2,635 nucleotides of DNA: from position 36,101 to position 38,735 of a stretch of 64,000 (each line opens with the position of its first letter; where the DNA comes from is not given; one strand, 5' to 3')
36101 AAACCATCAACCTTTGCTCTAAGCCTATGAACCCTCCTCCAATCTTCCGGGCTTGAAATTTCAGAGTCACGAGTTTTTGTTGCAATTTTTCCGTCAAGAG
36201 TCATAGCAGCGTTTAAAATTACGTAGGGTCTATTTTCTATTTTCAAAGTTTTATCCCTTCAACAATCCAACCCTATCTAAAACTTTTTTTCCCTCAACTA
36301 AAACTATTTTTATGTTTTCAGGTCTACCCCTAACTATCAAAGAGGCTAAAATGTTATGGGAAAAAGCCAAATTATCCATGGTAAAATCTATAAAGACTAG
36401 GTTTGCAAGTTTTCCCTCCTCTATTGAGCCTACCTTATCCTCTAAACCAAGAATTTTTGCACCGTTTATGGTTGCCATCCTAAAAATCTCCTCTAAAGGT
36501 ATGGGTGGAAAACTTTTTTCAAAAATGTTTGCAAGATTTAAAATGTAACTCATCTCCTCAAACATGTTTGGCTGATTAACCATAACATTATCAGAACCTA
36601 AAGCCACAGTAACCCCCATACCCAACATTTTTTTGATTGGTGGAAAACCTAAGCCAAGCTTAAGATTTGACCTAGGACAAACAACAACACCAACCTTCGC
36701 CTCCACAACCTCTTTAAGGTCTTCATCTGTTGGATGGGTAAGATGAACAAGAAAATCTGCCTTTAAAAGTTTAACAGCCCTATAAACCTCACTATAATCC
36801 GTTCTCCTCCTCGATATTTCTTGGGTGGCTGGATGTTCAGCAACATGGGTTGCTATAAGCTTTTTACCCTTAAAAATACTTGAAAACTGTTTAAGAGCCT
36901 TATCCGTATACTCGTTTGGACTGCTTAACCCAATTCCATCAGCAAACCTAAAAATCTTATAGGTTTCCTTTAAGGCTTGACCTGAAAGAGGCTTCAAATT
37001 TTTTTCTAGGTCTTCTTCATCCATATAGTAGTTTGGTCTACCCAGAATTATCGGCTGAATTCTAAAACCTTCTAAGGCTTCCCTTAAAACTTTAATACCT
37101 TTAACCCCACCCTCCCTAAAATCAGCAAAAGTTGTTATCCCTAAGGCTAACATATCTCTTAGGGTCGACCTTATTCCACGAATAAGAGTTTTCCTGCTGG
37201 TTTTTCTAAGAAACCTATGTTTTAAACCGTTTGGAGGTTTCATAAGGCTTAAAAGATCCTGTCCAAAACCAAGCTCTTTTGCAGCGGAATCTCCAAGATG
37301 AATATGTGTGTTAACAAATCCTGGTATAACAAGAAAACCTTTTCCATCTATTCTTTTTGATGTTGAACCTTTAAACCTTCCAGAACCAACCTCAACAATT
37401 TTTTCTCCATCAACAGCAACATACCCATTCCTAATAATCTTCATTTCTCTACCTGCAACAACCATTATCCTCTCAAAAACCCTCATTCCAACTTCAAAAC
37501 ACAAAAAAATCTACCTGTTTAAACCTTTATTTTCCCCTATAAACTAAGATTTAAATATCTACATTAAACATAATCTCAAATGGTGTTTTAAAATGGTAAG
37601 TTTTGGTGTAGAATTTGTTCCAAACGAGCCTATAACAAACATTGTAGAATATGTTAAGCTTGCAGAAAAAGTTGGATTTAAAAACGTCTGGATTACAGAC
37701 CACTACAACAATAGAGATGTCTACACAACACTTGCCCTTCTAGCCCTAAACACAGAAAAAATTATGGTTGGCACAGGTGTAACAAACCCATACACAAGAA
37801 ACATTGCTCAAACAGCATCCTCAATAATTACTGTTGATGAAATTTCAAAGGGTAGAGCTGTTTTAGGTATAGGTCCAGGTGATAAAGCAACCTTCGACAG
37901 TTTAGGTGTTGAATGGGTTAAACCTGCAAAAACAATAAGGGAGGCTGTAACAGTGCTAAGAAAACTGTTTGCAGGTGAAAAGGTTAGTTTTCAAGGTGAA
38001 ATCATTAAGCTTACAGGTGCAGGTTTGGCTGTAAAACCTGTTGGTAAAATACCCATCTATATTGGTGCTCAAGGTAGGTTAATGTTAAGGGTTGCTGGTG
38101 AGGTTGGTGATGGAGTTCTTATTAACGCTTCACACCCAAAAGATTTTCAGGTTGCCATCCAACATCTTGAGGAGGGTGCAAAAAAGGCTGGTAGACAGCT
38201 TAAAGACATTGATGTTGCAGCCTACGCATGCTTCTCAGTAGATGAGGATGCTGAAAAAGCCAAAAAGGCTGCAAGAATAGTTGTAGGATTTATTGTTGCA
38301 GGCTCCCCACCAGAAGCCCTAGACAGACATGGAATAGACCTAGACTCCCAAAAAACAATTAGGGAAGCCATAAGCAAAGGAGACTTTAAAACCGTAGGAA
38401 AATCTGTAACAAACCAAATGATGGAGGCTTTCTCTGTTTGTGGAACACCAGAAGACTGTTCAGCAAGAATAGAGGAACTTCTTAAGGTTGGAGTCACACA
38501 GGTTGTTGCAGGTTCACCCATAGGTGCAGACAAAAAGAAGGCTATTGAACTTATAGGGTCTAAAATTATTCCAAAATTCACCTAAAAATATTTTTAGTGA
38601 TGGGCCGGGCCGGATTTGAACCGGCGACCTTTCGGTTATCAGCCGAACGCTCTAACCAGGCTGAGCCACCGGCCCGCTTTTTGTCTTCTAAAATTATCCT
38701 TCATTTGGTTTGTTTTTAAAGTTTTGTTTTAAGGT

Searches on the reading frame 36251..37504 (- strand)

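Call 4: search_protein_families(library=pfam, proteins=[window:36251-37504:-], max_evalue=0.01)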
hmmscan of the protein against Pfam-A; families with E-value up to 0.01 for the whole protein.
window:36251-37504:- (417 aa): 3 families
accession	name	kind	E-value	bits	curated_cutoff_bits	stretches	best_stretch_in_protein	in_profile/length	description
PF01979.26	Amidohydro_1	-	4.9e-52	177.7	25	1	58-408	1-345/345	Amidohydrolase family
PF07969.17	Amidohydro_3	-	2.3e-22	80.6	29.7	1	101-383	151-453/472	Amidohydrolase family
PF00962.28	A_deaminase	-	0.00026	20.6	27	1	238-324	202-294/330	Adenosine deaminase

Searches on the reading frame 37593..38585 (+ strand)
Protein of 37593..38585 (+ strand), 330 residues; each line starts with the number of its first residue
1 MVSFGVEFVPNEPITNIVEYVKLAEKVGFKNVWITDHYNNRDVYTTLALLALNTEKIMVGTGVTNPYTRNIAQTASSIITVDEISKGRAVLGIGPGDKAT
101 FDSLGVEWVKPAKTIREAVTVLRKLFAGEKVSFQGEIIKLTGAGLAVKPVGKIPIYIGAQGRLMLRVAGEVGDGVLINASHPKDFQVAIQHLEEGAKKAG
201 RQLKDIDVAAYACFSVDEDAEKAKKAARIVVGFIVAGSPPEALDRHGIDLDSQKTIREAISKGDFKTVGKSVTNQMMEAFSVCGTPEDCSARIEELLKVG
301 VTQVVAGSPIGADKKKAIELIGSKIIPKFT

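Call 4: search_protein_families(library=pfam, proteins=[window:37593-38585:+], max_evalue=0.01)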
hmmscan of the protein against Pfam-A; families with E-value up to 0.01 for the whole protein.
window:37593-38585:+ (330 aa): 2 families
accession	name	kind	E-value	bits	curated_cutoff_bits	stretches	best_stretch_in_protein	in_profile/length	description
PF00296.26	Bac_luciferase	-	1.2e-74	252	27.9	1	12-303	19-314/314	Luciferase-like monooxygenase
PF04324.20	Fer2_BFD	-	0.0071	17.1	26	0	252-298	9-49/50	BFD-like [2Fe-2S] binding domain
